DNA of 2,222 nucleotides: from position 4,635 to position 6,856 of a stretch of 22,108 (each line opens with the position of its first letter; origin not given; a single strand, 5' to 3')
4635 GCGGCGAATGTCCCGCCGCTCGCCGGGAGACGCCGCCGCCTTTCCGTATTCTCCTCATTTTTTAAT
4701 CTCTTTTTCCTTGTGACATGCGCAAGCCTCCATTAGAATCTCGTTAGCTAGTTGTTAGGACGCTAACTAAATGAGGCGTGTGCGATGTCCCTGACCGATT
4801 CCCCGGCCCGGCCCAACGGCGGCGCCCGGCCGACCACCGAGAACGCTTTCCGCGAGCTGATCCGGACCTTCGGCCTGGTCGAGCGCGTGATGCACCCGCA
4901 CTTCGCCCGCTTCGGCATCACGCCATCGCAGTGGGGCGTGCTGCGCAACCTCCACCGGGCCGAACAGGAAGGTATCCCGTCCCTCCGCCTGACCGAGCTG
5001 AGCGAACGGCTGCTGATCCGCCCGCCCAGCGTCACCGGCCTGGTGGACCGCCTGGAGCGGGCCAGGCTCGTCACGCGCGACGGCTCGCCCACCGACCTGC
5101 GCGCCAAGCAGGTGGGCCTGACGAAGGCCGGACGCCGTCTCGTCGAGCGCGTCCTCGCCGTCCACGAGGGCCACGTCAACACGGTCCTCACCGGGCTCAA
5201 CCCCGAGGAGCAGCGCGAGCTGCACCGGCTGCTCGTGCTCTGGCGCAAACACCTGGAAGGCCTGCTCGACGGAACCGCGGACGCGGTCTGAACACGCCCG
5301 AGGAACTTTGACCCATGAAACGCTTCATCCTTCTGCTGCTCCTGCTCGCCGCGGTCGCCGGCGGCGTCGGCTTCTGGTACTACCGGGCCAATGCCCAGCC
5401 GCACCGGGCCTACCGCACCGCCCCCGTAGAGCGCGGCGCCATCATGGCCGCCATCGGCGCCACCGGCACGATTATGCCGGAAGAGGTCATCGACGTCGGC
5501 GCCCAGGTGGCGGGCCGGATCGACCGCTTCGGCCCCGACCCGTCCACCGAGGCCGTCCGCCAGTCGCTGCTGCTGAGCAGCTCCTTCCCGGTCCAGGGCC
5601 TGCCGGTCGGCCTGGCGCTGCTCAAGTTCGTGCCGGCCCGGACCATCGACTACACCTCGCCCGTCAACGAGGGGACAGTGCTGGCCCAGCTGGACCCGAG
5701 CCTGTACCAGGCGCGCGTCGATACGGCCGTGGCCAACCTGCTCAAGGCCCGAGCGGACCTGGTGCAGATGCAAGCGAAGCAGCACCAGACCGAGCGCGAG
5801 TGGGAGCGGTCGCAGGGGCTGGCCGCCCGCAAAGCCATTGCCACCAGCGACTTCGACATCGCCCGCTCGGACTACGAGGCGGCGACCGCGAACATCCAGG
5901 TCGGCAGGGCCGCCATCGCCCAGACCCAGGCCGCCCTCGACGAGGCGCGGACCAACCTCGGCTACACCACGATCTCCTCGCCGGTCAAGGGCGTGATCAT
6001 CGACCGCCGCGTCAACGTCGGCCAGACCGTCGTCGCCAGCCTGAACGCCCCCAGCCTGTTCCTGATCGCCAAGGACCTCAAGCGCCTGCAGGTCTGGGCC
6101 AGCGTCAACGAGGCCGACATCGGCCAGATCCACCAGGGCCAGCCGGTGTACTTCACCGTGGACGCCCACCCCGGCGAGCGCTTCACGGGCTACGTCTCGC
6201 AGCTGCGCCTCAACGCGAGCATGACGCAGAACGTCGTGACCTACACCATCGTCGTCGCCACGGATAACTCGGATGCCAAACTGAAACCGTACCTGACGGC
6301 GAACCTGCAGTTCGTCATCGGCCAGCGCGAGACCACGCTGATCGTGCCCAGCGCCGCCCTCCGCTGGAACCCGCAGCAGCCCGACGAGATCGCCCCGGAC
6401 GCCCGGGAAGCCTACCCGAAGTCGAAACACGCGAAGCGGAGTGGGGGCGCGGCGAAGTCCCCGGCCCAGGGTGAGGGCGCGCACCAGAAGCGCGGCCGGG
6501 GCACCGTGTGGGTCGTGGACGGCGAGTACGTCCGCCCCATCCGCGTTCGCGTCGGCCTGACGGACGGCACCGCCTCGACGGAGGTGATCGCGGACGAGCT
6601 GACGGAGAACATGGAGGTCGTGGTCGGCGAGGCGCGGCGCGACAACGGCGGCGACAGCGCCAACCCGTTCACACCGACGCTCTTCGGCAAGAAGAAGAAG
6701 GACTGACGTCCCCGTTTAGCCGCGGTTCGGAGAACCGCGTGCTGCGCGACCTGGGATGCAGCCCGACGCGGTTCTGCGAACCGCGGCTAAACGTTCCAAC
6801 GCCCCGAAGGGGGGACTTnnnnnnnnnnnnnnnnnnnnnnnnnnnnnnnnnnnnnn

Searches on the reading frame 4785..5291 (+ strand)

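Call 14: search_protein_families(library=pfam, proteins=[window:4785-5291:+])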
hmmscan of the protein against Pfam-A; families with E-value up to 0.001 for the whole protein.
window:4785-5291:+ (168 aa): 3 families
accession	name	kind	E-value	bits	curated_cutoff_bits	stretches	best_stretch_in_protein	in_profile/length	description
PF12802.13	MarR_2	-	6.5e-14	52.3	27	1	43-107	1-61/61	MarR family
PF01047.28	MarR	-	1.3e-10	41.4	24.6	1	45-107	1-58/59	MarR family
PF01325.25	Fe_dep_repress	-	0.00023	21.7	26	1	53-96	10-52/60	Iron dependent repressor, N-terminal DNA binding domain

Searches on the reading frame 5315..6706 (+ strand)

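Call 14: search_protein_families(library=pfam, proteins=[window:5315-6706:+])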
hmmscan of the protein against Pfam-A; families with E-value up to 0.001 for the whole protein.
window:5315-6706:+ (463 aa): 2 families
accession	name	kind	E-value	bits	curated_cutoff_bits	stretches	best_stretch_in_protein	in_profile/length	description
PF16576.10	HlyD_D23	-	1.7e-16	60.6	30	1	140-328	54-213/214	Barrel-sandwich domain of CusB or HlyD membrane-fusion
PF13437.12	HlyD_3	-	7.8e-11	43.1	22.2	1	219-324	1-104/106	HlyD family secretion protein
